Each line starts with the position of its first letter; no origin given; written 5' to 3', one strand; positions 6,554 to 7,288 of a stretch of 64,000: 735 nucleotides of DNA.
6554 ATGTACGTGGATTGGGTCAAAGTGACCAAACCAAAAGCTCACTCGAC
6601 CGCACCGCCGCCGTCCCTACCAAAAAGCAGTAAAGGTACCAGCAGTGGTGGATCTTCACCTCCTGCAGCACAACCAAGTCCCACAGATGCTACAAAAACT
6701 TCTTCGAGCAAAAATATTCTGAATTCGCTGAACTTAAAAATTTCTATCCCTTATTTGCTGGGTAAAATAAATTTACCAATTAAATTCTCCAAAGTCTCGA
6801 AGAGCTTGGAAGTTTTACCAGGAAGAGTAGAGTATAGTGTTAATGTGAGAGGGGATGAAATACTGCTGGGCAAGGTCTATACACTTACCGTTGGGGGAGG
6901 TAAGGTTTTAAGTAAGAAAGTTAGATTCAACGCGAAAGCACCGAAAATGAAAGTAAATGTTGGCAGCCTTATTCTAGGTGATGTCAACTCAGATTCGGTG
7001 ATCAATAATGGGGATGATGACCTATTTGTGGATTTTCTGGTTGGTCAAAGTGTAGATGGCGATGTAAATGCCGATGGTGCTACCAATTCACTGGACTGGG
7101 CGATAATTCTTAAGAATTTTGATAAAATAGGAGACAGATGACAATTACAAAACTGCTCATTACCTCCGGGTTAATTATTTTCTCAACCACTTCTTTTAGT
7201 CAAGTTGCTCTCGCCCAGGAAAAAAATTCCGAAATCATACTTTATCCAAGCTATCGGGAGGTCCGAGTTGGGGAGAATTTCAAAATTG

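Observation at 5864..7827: Adjacent, translationally coupled dockerin-bearing ConA-like protein and membrane-anchored cohesin protein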

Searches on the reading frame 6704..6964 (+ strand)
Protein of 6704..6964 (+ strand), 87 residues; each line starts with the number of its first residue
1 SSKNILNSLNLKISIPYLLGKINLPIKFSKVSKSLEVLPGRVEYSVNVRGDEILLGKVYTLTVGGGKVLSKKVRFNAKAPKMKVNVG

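Call 74: search_solved_structures(query=A6, max_evalue=10, show_alignments=1)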
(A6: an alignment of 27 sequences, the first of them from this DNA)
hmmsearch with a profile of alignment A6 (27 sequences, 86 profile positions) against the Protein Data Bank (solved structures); distinct sequences matched with E-value up to 10: 3.
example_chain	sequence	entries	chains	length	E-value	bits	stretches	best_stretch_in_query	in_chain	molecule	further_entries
9fx2_A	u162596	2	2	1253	0.071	16.5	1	38-70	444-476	CD109 antigen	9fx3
8s3o_A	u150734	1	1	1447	0.088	16.1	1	38-70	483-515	CD109 antigen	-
5h5w_A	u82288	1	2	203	0.7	13.3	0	37-71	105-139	Flagellar hook-associated protein 2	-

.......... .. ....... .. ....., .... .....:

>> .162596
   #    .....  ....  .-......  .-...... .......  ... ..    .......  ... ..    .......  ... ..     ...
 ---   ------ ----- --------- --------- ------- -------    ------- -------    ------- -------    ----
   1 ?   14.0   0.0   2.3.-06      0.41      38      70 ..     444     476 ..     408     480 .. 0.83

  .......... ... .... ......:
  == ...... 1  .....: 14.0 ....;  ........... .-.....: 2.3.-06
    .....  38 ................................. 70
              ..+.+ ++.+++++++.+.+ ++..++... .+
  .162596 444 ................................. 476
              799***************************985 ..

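Call 75: search_protein_families(library=pfam, alignment_id=A6, max_evalue=1)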
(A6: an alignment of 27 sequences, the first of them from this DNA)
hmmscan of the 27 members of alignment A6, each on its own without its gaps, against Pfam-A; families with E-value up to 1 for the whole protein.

A. member 1, seq(87 aa): 1 family
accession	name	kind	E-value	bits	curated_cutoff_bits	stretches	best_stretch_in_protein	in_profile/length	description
PF08695.16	Coa1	-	0.17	12.2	22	1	5-59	32-86/117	Cytochrome oxidase complex assembly protein 1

B. families by the number of members that match (of 27 scanned): 21 families
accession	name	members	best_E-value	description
PF24879.1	DUF7737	2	0.0074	Domain of unknown function (DUF7737)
PF19912.4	DUF6385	2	0.047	Domain of unknown function (DUF6385)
PF04014.23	MazE_antitoxin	2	0.068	Antidote-toxin recognition MazE, bacterial antitoxin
PF16871.11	DUF5077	2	0.081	Domain of unknown function (DUF5077)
PF17673.6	DUF5532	1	0.0025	Family of unknown function (DUF5532)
PF09136.16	Glucodextran_B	1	0.0043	Glucodextranase, domain B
PF11741.13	AMIN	1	0.011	AMIN domain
PF07833.16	Cu_amine_oxidN1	1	0.036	Copper amine oxidase N-terminal domain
PF20347.3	DUF6642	1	0.042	Family of unknown function (DUF6642)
PF08842.16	Mfa2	1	0.045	Fimbrillin-A associated anchor proteins Mfa1 and Mfa2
PF22073.2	Cep192_D4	1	0.049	Cep192 domain 4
PF07550.17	Shr-like_HID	1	0.062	Heme-binding protein Shr-like, Hb-interacting domain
PF12733.13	Cadherin-like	1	0.086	Cadherin-like beta sandwich domain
PF19070.5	DUF5766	1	0.091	Family of unknown function (DUF5766)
PF00217.24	ATP-gua_Ptrans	1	0.092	ATP:guanido phosphotransferase, C-terminal catalytic domain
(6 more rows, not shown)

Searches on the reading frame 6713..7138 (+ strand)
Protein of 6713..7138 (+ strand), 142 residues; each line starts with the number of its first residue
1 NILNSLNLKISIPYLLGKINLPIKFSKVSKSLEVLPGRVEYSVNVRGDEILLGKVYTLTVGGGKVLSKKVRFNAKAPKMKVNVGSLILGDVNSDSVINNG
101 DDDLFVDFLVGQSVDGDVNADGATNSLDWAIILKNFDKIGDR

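Call 20: search_solved_structures(query=A1, max_evalue=10, show_alignments=2)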
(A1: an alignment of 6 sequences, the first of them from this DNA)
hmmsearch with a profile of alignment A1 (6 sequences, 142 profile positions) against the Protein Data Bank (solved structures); distinct sequences matched with E-value up to 10: 28.
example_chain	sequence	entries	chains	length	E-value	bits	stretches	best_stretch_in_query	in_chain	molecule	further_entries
2y3n_B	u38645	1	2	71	1.5e-06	31.6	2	113-139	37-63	CELLULOSOMAL FAMILY-48 PROCESSIVE GLYCOSIDE HYDROLASE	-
4dh2_B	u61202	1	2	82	0.00022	24.6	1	85-110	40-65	Dockerin type 1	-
1daq_A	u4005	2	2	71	0.00067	23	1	87-135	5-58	ENDOGLUCANASE SS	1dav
2mte_A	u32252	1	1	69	0.0007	23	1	88-135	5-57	Cellulose 1,4-beta-cellobiosidase (reducing end) CelS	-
6kg9_A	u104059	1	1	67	0.002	21.5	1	85-130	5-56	And cellulose-binding endoglucanase family 9 CelL ortholog dockerin domain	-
6kge_D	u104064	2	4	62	0.002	21.5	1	85-130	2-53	And cellulose-binding endoglucanase family 9 CelL ortholog dockerin domain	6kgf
4fl4_A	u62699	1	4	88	0.0042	20.4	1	87-133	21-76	Glycoside hydrolase family 9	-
6kgc_B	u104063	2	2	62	0.0042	20.4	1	85-129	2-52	And cellulose-binding endoglucanase family 9 CelL ortholog dockerin domain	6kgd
2b59_B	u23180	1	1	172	0.0059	20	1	86-138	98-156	Cellulosomal scaffolding protein A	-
5k39_B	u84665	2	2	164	0.006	19.9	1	86-137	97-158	Dockerin module from a protein of unknown function | Ig domain protein group 2 domain protein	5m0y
3kcp_A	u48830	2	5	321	0.018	18.4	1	86-138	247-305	Cellulosomal-scaffolding protein A | Cellulosome anchoring protein cohesin region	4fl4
2vn6_B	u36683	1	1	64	0.021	18.2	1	87-134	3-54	ENDOGLUCANASE A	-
5nrk_B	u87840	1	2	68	0.025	17.9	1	110-133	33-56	DocCel5: Type I dockerin repeat domain from A. cellulolyticus family 5 endoglucanase WP_01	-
8x39_A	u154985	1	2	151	0.067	16.5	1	88-135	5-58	Serine protease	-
8x3a_A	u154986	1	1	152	0.07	16.5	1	88-135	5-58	Serine protease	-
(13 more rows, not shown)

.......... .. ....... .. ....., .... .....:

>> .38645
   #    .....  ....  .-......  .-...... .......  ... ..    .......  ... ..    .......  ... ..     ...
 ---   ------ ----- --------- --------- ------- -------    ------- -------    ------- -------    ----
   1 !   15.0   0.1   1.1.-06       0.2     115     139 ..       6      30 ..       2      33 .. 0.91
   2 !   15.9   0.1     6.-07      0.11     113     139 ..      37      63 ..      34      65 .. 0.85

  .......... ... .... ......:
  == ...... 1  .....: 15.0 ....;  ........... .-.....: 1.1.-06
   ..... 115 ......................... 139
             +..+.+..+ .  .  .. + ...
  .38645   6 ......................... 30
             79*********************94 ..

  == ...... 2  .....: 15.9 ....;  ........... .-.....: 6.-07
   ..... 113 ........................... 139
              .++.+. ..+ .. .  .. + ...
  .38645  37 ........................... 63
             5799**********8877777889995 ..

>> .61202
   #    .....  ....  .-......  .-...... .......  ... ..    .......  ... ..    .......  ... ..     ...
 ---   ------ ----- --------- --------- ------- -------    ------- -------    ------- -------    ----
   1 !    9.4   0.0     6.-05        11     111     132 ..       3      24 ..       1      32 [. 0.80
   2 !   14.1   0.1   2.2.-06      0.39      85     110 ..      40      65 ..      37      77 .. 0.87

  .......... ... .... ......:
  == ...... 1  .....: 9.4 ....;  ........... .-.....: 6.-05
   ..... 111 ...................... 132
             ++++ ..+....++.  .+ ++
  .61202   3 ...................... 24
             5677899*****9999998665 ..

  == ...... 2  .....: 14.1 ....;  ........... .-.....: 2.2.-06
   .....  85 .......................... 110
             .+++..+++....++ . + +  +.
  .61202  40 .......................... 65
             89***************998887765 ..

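Call 21: search_protein_families(library=pfam, alignment_id=A1, max_evalue=1)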
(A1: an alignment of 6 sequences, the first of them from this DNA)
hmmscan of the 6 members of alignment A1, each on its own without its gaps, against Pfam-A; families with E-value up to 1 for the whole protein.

A. member 1, seq(142 aa): 1 family
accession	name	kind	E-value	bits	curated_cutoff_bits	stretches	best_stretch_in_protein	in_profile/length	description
PF00404.24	Dockerin_1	-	0.003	18.2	22.9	1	88-134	1-54/57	Dockerin type I domain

B. families by the number of members that match (of 6 scanned): 3 families
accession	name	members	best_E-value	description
PF00404.24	Dockerin_1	5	0.00012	Dockerin type I domain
PF11741.13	AMIN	1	0.037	AMIN domain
PF01839.29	FG-GAP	1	0.051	FG-GAP repeat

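Call 39: search_protein_representatives(protein=window:6713-7138:+)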
Query: 142 residues. Proteins with E-value up to 0.001 (for the whole library): 89; up to 1e-10: 54; up to 1e-30: 5. The best 89 are listed.
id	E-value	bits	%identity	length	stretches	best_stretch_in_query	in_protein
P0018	5.7e-82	289.0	100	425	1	1-142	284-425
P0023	2.8e-35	137.8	52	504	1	1-142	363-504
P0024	3.4e-34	134.3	49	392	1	1-141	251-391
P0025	1.7e-32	128.8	49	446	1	1-142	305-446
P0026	1.3e-31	126.0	48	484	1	2-142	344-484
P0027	1.1e-30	123.0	48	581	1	2-142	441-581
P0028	3.3e-30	121.4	42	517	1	3-141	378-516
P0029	1.7e-29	119.1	43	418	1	1-141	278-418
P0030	5.3e-29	117.5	45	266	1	1-141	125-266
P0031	6.1e-29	117.3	47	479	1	1-141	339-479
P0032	3.3e-28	114.9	43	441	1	3-141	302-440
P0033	8.9e-28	113.5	42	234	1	3-141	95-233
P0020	1.9e-27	112.4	45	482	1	2-142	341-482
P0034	6.7e-27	110.7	43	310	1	1-141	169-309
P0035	1.3e-26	109.7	43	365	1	1-141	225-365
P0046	2.0e-24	102.7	39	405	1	3-141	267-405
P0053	1.8e-23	99.6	38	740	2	2-141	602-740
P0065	7.6e-19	84.6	37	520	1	1-141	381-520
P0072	8.1e-14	68.3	40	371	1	18-140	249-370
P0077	3.4e-08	50.1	29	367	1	18-140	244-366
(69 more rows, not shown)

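Call 42: find_related_loci(query=A1, collection=metagenome_contigs, flank=5000)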
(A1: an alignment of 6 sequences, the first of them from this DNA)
Query A1 (142 aa) in metagenome_contigs; peptide patterns used: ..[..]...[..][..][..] (x = any residue, [..] = any of these).
53 stretches matched a pattern; 19 encode a relative of the query (tblastn E <= 1e-3); 18 distinct loci.
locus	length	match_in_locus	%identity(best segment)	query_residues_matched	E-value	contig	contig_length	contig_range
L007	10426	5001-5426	49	1-142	2e-40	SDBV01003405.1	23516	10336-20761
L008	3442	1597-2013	42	3-141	2e-37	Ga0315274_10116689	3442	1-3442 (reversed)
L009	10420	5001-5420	46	2-141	2e-36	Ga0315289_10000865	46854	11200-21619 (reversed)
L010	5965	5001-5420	43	2-141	2e-35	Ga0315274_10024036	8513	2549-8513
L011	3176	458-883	45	1-141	6e-35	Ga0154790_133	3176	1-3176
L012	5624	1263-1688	45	2-142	1e-34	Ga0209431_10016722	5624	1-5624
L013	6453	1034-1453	42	2-141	2e-34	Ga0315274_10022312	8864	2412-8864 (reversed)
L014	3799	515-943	45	1-142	7e-34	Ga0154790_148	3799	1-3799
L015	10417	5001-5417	44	3-141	5e-33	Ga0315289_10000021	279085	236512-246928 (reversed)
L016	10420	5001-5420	43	2-141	2e-32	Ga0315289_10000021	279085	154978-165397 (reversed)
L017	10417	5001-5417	41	3-141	5e-32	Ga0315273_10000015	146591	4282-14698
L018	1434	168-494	52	34-142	1e-32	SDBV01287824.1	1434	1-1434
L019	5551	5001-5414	41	4-141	1e-30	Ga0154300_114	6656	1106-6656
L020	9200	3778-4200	42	2-141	3e-30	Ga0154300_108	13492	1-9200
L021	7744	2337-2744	40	6-141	4e-30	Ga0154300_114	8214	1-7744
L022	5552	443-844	38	3-136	1e-26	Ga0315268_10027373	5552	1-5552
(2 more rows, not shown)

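Call 69: list_cluster_members(proteins=[P0024, P0025, P0028, P0035, P0046, P0053, P0065, P0072, P0077, P0019])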
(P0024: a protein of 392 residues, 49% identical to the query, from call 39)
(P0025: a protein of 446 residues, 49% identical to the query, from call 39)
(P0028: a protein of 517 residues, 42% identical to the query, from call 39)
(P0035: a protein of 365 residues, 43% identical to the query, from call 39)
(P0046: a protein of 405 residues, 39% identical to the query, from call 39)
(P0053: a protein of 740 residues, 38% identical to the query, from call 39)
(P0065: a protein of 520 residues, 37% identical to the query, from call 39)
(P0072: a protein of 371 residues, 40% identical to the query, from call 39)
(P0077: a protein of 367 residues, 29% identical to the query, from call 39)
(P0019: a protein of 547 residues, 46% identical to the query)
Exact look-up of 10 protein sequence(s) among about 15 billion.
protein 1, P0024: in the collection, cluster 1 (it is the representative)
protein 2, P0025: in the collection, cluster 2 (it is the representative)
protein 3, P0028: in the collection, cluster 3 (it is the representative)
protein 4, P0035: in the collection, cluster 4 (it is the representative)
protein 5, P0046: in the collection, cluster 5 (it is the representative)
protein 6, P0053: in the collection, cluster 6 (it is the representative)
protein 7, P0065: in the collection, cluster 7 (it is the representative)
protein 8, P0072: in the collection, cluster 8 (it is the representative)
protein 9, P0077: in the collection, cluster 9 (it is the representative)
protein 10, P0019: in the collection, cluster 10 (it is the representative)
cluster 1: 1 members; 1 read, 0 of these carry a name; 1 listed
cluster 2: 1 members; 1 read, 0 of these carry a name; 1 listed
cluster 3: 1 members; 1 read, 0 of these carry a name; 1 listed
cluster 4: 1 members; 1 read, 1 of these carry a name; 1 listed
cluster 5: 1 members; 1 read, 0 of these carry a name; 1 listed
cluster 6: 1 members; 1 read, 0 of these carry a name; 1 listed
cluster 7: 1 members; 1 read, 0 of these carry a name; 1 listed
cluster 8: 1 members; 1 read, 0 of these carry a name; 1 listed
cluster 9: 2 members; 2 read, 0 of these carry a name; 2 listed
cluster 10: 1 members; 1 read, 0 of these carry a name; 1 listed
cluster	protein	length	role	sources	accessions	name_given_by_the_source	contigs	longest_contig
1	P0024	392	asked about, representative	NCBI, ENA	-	-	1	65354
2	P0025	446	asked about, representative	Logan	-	-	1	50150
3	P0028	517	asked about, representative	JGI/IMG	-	-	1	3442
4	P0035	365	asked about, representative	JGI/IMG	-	hypothetical protein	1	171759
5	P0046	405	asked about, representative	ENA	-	-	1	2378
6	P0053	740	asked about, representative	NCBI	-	-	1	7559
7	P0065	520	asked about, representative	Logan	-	-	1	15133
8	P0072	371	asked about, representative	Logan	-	-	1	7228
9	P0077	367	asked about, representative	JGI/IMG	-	-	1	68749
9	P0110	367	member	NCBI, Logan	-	-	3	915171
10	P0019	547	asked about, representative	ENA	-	-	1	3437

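Call 70: find_encoding_contigs(protein=P0077, flank=6000, max_places=2)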
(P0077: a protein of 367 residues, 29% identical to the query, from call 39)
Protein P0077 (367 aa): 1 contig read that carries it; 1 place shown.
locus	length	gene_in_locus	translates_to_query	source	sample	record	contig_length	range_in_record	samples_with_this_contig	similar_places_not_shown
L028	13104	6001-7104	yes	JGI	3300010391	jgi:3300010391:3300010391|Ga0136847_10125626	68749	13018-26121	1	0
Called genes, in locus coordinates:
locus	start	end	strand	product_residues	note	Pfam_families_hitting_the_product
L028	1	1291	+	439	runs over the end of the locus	PF00206:Lyase_1, PF08328:ASL_C (weak), PF10397:ADSL_C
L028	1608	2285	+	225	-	-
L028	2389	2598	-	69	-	-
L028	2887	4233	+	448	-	PF01259:SAICAR_synt, PF00731:AIRC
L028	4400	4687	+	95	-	-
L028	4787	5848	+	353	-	PF00089:Trypsin, PF13365:Trypsin_2, PF00595:PDZ (weak), PF13180:PDZ_2 (weak), PF17820:PDZ_6 (weak)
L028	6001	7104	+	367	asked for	PF00404:Dockerin_1 (weak)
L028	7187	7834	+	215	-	PF00963:Cohesin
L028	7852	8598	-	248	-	PF17827:PrmC_N, PF05175:MTS, PF06325:PrmA, PF12847:Methyltransf_18 (weak), PF13847:Methyltransf_31, PF13649:Methyltransf_25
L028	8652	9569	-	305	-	PF03462:PCRF, PF00472:RF-1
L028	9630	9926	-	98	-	PF01197:Ribosomal_L31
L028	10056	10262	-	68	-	-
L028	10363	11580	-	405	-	PF13393:tRNA-synt_His, PF03129:HGTP_anticodon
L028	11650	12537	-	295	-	PF04542:Sigma70_r2, PF04545:Sigma70_r4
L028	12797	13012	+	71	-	-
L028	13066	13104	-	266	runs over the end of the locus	PF18914:DUF5666 (weak)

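Call 71: find_encoding_contigs(protein=P0024, flank=6000, max_places=1)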
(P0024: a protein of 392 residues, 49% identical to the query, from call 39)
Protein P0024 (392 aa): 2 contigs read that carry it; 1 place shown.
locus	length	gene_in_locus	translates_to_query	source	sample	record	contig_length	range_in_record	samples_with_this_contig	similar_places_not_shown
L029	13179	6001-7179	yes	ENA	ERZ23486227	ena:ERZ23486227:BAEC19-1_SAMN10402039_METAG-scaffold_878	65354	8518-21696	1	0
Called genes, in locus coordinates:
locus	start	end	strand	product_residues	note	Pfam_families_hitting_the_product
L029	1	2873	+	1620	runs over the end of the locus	PF00082:Peptidase_S8, PF01839:FG-GAP (faint), PF13517:FG-GAP_3, PF17957:Big_7, PF00041:fn3 (weak), PF13620:CarboxypepD_reg, PF13715:CarbopepD_reg_2 (weak)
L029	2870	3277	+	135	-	PF13473:Cupredoxin_1, PF00127:Copper-bind (weak)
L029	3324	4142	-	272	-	PF00687:Ribosomal_L1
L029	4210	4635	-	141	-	PF03946:Ribosomal_L11_N, PF00298:Ribosomal_L11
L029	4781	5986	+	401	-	-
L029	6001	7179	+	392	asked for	-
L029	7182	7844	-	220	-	PF02357:NusG, PF00467:KOW (weak)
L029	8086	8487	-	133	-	PF00072:Response_reg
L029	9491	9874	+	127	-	PF00072:Response_reg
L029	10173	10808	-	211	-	PF02163:Peptidase_M50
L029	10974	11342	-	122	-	-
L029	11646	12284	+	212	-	-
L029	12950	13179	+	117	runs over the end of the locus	-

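Call 79: search_protein_families(library=pfam, proteins=[P0028], max_evalue=0.01)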
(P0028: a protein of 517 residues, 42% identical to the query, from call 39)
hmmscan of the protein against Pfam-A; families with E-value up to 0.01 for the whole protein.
P0028 (517 aa): 2 families
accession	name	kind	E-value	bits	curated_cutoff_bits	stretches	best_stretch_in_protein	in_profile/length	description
PF00963.24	Cohesin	-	6.6e-08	33.3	24.1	1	67-173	7-123/139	Cohesin domain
PF00404.24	Dockerin_1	-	3.4e-05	24.4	22.9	1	463-507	1-52/57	Dockerin type I domain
